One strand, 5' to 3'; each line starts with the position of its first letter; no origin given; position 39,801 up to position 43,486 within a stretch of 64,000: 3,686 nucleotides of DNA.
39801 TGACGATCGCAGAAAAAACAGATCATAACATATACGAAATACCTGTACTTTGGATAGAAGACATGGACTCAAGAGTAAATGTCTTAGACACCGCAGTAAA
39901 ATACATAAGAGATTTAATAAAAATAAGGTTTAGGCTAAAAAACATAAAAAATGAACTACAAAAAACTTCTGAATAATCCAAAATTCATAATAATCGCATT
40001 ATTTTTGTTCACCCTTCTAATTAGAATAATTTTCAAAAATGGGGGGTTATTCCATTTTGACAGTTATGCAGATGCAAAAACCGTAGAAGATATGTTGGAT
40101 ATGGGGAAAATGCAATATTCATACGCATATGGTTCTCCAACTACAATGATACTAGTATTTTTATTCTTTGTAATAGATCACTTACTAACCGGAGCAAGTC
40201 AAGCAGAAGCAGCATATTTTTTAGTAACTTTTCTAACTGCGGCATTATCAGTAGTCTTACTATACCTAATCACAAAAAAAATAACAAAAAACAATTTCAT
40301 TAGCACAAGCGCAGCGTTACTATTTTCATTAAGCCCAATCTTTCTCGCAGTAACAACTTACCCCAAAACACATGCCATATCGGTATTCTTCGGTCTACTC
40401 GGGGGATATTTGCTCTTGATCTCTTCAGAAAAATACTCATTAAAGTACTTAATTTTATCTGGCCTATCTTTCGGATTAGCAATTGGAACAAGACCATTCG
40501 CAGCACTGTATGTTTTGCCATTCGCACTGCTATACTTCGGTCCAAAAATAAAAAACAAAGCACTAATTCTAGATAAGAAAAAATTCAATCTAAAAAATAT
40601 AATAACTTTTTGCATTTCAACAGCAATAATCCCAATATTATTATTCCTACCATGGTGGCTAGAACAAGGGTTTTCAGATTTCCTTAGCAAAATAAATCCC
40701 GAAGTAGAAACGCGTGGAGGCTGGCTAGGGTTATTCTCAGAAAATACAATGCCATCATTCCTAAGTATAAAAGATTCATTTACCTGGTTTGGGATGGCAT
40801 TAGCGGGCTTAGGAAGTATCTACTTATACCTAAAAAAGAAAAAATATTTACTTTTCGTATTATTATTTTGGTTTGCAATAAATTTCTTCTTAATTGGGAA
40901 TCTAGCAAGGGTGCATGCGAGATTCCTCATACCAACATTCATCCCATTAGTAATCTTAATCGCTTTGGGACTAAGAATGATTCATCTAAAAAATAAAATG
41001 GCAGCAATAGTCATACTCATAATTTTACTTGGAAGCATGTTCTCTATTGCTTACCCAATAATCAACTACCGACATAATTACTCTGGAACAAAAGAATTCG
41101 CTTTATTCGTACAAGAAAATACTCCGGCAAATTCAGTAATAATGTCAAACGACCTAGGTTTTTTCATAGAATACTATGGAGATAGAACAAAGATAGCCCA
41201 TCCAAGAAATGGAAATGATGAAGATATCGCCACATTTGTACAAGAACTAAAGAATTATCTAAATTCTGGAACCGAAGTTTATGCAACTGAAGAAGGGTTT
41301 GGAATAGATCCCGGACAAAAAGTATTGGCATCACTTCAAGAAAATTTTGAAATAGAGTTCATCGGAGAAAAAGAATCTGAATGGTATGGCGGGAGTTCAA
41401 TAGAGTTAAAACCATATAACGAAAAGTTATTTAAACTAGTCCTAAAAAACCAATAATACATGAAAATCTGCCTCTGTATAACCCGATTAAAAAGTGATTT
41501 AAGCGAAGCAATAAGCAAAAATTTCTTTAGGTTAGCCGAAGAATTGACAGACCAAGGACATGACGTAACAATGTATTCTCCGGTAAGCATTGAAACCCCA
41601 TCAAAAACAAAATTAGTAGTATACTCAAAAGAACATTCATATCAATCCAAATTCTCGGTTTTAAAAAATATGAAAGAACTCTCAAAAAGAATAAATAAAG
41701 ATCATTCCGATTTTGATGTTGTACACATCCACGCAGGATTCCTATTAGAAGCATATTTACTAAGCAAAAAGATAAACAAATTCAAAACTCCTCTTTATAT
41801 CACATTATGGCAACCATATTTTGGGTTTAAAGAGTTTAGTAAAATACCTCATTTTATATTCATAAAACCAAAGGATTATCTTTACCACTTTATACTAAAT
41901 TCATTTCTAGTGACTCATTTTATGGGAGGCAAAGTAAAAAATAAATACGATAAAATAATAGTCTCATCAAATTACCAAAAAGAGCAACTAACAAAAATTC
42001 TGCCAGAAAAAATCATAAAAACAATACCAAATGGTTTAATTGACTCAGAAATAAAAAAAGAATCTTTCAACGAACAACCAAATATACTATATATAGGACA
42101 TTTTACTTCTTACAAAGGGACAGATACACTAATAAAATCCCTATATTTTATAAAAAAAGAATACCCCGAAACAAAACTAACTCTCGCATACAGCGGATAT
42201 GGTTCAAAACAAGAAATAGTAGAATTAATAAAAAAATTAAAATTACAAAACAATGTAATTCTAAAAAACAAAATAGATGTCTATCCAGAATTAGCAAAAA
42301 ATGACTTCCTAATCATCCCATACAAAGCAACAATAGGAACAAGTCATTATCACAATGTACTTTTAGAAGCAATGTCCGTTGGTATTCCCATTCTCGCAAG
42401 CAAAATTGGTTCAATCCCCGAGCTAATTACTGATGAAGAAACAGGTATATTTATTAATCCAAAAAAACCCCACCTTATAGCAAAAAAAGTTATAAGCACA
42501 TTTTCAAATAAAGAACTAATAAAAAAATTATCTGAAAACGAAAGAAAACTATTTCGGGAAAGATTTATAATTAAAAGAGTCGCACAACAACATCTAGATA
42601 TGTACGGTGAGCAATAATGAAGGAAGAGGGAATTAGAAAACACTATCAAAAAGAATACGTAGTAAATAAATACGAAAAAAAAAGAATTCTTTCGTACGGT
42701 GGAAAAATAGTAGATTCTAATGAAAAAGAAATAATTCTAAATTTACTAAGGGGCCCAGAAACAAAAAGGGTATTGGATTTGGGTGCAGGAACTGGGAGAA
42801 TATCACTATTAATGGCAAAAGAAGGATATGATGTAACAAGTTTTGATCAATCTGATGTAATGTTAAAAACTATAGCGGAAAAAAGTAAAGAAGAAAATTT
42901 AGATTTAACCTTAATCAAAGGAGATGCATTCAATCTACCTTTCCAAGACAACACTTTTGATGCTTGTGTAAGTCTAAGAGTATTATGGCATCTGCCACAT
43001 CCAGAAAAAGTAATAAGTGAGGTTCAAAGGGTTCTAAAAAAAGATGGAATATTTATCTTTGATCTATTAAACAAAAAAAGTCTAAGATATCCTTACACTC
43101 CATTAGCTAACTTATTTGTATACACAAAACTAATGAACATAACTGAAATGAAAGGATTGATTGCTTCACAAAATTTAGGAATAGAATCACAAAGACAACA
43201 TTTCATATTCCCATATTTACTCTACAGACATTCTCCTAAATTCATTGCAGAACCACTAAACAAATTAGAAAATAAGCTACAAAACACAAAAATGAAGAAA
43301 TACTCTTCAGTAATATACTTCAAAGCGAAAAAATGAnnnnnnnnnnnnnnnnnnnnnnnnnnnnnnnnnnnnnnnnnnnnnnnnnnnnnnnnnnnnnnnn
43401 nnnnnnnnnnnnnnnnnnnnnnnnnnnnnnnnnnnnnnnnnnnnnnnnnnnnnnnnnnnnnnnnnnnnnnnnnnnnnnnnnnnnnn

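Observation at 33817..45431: Complete-looking nonulosonic (sialic-acid-like) sugar pathway in a DPANN-like archaeon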

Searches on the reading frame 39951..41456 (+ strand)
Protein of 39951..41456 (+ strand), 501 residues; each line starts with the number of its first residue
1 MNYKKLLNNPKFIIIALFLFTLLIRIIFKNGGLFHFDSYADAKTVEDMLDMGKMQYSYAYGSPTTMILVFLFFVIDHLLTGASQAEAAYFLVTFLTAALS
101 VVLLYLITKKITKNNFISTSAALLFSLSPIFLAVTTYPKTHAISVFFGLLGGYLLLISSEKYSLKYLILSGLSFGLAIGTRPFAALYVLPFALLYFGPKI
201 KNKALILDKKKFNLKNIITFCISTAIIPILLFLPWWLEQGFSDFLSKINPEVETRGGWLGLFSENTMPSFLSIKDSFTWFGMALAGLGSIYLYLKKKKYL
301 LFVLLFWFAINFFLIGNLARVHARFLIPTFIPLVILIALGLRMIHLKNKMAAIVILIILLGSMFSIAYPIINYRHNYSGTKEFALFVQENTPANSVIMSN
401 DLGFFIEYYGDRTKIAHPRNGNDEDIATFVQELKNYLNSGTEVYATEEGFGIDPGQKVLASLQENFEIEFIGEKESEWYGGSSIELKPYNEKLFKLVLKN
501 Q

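Call 3: search_protein_families(library=pfam, proteins=[window:39951-41456:+], max_evalue=0.01)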
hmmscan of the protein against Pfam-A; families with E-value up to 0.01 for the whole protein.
window:39951-41456:+ (501 aa): 3 families
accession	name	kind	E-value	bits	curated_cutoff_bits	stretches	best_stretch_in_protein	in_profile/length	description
PF13231.12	PMT_2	-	1.5e-10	41.9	26.1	1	83-221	18-145/160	Dolichyl-phosphate-mannose-protein mannosyltransferase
PF02366.24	PMT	-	5.4e-08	33.1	22.7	1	89-239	85-234/245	Dolichyl-phosphate-mannose-protein mannosyltransferase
PF03901.23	Glyco_transf_22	-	0.0035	17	23.8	1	79-227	70-222/414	Alg9-like mannosyltransferase family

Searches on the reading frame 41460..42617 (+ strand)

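Call 3: search_protein_families(library=pfam, proteins=[window:41460-42617:+], max_evalue=0.01)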
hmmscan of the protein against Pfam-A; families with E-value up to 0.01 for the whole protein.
window:41460-42617:+ (385 aa): 4 families
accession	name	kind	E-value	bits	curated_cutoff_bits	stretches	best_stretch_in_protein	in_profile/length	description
PF00534.26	Glycos_transf_1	-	2e-24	86.5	26.4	1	199-363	7-171/172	Glycosyl transferases group 1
PF13692.12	Glyco_trans_1_4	-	2.6e-22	80.1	27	1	207-349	2-141/142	Glycosyl transferases group 1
PF13439.12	Glyco_transf_4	-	9.9e-12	45.6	28.5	1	23-193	9-166/170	Glycosyltransferase Family 4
PF13477.12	Glyco_trans_4_2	-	0.00066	20.3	23.4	1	23-124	14-115/139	Glycosyl transferase 4-like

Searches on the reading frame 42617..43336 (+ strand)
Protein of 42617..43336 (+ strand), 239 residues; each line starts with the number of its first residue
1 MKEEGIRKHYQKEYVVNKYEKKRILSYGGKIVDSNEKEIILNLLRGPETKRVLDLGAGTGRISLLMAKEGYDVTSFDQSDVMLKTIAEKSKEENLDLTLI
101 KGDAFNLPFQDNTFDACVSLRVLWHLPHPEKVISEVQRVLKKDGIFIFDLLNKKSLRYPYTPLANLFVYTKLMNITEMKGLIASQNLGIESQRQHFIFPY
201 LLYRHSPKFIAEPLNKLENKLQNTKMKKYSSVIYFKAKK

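Call 4: search_protein_families(library=pfam, proteins=[window:42617-43336:+], max_evalue=0.01)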
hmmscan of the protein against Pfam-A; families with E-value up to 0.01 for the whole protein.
window:42617-43336:+ (239 aa): 14 families
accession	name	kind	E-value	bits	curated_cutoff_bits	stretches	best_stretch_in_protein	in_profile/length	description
PF08241.18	Methyltransf_11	-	3e-26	92.3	21.2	1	53-148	1-95/95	Methyltransferase domain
PF13649.12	Methyltransf_25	-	1.2e-22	80.8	27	1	52-144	1-97/97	Methyltransferase domain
PF13847.12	Methyltransf_31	-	9.8e-21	74.4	27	1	50-152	5-113/145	Methyltransferase domain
PF13489.12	Methyltransf_23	-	5.1e-14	52.8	27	1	41-155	15-123/164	Methyltransferase domain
PF08242.18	Methyltransf_12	-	2.6e-13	50.9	30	1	53-146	1-98/98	Methyltransferase domain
PF01209.24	Ubie_methyltran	-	3.6e-11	43.3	20.1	1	16-147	17-150/233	ubiE/COQ5 methyltransferase family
PF03848.20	TehB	-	1.9e-10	40.9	20.4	1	50-139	32-123/193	Tellurite resistance protein TehB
PF05175.20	MTS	-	3.3e-07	30.5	23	1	38-119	21-104/170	Methyltransferase small domain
PF05219.18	DREV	-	0.00019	21.1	26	1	47-151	93-189/265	DREV methyltransferase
PF00398.26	RrnaAD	-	0.00032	20.3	24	1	42-128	29-109/263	Ribosomal RNA adenine dimethylase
PF07021.18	MetW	-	0.00046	20.3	21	1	38-142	5-104/193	Methionine biosynthesis protein MetW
PF05148.21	Methyltransf_8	-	0.0011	19.3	27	1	38-146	62-154/219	Hypothetical methyltransferase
PF02353.26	CMAS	-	0.0062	16.3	27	1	39-152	53-168/273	Mycolic acid cyclopropane synthetase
PF08003.17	Methyltransf_9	-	0.0083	15.6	23.8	0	48-150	115-219/315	Protein of unknown function (DUF1698)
